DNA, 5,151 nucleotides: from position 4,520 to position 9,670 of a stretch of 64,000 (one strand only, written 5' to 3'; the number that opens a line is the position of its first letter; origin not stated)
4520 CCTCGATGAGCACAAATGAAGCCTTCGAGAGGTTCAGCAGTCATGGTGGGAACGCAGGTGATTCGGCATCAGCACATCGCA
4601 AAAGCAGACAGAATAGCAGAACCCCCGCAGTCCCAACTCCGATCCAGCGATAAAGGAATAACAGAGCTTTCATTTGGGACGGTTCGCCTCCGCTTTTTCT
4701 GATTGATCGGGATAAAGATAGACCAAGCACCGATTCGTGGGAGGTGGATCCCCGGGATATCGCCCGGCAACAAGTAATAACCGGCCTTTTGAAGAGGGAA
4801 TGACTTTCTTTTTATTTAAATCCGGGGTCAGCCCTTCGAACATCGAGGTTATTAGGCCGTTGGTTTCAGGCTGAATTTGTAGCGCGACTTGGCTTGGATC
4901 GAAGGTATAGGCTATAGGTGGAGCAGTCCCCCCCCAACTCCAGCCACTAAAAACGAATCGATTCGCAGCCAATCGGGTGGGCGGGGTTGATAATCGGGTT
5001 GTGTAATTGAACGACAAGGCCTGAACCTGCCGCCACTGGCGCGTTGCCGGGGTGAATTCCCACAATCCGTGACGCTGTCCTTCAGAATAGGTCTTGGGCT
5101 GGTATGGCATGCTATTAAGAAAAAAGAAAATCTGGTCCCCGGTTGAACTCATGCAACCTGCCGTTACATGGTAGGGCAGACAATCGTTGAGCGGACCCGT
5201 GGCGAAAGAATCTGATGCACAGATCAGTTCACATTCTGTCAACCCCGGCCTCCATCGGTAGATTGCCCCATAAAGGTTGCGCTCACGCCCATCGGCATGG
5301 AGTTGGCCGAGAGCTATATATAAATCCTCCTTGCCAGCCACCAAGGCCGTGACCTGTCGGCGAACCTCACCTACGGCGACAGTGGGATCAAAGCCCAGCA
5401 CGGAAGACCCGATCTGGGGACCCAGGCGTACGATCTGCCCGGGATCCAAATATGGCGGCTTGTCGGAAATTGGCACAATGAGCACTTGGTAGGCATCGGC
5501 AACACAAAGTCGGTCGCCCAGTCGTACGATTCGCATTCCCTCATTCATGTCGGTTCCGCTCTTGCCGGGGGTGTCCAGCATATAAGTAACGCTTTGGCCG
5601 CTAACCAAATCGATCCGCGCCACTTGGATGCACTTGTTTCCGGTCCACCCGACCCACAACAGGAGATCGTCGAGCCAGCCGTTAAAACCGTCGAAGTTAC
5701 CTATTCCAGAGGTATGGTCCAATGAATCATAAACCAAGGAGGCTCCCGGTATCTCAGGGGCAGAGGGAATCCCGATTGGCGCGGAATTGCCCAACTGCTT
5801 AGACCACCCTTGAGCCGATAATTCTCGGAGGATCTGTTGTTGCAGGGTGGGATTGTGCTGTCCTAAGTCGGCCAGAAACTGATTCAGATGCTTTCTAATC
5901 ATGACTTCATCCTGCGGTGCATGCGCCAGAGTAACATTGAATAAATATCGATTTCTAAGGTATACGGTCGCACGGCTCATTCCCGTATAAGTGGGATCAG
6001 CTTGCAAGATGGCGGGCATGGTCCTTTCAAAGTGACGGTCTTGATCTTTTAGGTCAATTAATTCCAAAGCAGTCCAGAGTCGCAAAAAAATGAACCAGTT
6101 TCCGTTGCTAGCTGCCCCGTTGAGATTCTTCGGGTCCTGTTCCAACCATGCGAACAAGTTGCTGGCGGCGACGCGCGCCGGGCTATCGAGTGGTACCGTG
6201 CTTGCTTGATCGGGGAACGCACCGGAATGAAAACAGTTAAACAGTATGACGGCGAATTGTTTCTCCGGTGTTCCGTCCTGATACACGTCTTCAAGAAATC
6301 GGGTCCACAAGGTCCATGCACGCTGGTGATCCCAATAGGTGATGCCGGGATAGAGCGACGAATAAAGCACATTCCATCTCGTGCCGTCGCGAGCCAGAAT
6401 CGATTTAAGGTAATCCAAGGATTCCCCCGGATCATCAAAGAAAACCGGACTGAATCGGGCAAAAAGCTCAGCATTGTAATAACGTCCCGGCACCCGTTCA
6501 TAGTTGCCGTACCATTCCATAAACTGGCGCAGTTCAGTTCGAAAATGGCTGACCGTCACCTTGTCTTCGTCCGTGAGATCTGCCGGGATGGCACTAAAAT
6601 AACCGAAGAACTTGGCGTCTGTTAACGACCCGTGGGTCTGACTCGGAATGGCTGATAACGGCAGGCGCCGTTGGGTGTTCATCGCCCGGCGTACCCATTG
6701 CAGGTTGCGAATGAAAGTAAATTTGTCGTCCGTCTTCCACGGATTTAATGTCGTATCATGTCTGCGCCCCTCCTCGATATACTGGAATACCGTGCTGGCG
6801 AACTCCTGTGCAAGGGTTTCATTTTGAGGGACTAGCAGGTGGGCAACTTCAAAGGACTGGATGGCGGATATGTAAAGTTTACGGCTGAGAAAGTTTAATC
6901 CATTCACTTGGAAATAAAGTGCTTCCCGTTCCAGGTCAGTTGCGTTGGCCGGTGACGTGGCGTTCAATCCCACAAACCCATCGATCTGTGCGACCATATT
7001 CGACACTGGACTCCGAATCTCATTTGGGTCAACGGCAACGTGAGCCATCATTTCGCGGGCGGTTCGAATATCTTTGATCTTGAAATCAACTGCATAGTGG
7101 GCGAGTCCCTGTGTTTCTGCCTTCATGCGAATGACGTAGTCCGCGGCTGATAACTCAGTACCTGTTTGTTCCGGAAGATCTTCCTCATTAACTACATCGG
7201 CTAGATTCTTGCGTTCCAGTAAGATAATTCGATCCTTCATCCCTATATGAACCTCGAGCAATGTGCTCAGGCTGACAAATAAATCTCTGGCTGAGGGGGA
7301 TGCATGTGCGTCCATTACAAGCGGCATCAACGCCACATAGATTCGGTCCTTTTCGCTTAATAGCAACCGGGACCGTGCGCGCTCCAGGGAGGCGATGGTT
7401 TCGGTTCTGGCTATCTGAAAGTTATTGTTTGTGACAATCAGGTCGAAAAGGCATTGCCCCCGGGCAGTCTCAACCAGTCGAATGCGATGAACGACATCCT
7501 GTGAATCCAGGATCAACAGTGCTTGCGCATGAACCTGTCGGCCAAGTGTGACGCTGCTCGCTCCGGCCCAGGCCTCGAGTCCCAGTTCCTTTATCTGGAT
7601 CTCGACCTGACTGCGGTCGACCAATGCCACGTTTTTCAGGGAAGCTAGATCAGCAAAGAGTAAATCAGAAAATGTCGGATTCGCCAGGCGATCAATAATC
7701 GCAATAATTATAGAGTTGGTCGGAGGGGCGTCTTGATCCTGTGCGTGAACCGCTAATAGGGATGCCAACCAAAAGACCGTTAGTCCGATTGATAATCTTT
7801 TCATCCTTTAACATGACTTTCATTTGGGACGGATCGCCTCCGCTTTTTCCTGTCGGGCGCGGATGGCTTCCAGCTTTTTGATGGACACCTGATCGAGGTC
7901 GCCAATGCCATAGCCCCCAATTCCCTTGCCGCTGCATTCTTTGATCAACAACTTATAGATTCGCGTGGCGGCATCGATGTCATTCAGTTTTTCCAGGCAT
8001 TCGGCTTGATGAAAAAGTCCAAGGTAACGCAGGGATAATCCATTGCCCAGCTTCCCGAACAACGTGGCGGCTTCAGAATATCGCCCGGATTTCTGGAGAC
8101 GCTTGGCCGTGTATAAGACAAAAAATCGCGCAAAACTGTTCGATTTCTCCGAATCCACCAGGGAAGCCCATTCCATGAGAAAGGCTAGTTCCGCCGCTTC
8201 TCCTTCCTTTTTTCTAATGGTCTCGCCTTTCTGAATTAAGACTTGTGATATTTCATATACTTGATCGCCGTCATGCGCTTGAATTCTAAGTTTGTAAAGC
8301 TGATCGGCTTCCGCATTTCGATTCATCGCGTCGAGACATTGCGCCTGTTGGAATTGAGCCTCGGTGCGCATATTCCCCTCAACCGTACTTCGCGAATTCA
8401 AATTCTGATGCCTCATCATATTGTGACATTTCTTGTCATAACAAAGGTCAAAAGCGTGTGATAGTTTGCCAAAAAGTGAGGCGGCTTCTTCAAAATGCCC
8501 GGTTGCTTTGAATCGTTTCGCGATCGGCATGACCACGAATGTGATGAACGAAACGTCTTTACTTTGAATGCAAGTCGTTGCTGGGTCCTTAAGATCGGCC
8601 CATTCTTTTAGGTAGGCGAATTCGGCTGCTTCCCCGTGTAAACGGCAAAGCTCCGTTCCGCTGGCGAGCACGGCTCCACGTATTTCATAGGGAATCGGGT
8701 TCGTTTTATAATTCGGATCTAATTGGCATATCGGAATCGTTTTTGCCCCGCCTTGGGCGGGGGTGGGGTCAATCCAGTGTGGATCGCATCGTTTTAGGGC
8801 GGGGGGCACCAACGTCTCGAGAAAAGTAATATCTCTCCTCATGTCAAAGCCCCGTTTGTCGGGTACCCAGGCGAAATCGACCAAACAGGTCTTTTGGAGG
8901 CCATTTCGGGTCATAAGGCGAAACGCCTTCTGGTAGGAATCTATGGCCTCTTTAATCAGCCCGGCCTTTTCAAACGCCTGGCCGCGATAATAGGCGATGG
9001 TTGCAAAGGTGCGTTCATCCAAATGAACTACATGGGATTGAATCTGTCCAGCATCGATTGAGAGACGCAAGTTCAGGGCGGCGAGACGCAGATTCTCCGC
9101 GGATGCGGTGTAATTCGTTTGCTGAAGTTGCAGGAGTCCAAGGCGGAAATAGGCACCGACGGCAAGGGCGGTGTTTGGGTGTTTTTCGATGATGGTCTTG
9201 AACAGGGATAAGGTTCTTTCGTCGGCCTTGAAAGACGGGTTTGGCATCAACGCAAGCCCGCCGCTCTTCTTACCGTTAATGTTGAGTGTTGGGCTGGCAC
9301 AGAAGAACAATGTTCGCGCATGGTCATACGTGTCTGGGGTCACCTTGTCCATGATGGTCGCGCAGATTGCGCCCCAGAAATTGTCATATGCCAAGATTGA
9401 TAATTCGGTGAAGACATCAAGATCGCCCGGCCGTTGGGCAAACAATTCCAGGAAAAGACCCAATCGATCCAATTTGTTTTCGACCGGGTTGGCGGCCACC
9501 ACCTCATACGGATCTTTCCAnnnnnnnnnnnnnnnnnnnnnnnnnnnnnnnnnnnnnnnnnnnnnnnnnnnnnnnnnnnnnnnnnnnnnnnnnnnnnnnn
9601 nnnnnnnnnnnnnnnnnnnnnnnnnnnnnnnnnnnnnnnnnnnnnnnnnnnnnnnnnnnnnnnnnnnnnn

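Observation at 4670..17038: Co-directional cluster of three giant paralogous secreted TolB-N/CsgG-like + TPR proteins, a CsgG-like tandem-domain protein and a secreted hypothetical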

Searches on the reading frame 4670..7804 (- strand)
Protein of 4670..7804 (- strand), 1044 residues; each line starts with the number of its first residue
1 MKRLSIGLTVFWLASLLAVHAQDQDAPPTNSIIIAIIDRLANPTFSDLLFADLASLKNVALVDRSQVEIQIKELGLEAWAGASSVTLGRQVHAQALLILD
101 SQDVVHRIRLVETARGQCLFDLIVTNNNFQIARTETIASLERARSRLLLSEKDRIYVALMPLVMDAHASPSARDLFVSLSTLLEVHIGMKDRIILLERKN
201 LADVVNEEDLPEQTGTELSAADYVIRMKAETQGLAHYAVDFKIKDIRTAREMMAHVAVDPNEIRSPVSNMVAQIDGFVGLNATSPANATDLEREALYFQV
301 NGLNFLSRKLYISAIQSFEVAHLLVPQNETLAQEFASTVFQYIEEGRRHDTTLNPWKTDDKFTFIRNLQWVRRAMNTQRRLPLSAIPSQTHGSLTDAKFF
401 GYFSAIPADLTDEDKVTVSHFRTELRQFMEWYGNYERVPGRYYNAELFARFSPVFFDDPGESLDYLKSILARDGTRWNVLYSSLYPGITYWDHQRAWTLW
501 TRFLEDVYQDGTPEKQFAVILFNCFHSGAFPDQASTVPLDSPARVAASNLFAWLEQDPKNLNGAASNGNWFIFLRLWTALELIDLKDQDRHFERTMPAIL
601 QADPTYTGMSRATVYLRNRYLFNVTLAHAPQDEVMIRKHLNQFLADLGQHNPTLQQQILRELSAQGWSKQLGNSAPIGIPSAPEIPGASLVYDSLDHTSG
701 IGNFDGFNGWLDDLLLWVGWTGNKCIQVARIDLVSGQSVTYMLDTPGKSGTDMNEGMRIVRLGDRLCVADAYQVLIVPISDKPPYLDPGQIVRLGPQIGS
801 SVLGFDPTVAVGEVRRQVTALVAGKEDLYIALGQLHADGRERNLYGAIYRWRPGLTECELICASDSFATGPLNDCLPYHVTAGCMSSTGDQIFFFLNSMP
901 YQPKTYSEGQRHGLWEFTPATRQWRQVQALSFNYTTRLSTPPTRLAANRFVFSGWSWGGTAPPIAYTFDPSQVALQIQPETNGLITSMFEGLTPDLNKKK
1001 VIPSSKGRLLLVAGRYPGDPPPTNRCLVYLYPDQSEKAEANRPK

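Call 4: search_protein_families(library=pfam, proteins=[window:4670-7804:-], max_evalue=1)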
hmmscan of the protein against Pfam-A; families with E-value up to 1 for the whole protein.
window:4670-7804:- (1044 aa): 0 families

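Call 5: search_protein_families(library=ncbifam, proteins=[window:4670-7804:-], max_evalue=1)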
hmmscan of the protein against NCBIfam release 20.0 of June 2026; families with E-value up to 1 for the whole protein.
window:4670-7804:- (1044 aa): 0 families

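Call 39: search_solved_structures(query=window:4670-7804:-, max_evalue=10)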
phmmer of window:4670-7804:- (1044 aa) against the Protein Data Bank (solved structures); distinct sequences matched with E-value up to 10: 0.

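Call 59: find_homologous_proteins(query=window:4670-7804:-, max_evalue=0.001)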
Query window:4670-7804:- (1044 aa): 1 proteins with E <= 0.001 among 8000 candidates.
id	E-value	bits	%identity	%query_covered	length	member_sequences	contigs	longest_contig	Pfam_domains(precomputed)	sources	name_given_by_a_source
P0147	0.0e+0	2419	100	100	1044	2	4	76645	-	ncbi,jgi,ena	jgi:hypothetical protein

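Call 68: search_protein_families(library=padloc, proteins=[window:4670-7804:-], max_evalue=0.001)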
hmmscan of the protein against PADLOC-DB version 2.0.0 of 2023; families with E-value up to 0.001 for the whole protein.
window:4670-7804:- (1044 aa): 0 families

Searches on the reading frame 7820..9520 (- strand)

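Call 57: search_protein_families(library=pfam, proteins=[window:7820-9520:-], max_evalue=10)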
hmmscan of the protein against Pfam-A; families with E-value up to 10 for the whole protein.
window:7820-9520:- (566 aa): 10 families
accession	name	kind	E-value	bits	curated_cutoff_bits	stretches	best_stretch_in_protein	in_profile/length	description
PF07719.23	TPR_2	-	5.6e-07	29.6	27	1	175-203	3-31/34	Tetratricopeptide repeat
PF13174.12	TPR_6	-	1.6e-06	28.8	26.3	2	502-528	3-29/33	Tetratricopeptide repeat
PF13432.12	TPR_16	-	2.2e-05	25.2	32.7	2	173-199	31-57/65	Tetratricopeptide repeat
PF13428.12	TPR_14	-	0.00028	21.7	23.5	0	176-201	4-29/44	Tetratricopeptide repeat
PF00515.34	TPR_1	-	0.0067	16.7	27.8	1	177-201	5-29/34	Tetratricopeptide repeat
PF12968.13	DUF3856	-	0.013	15.9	27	1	129-207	17-89/143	Domain of Unknown Function (DUF3856)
PF13181.12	TPR_8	-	0.017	15.7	25.7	1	179-202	7-30/34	Tetratricopeptide repeat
PF13424.12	TPR_12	-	0.26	12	30.1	1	173-205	3-35/77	Tetratricopeptide repeat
PF14559.12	TPR_19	-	2.2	9.1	25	1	477-526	3-52/68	Tetratricopeptide repeat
PF13414.12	TPR_11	-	3.5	7.9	26.8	1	180-202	1-23/42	TPR repeat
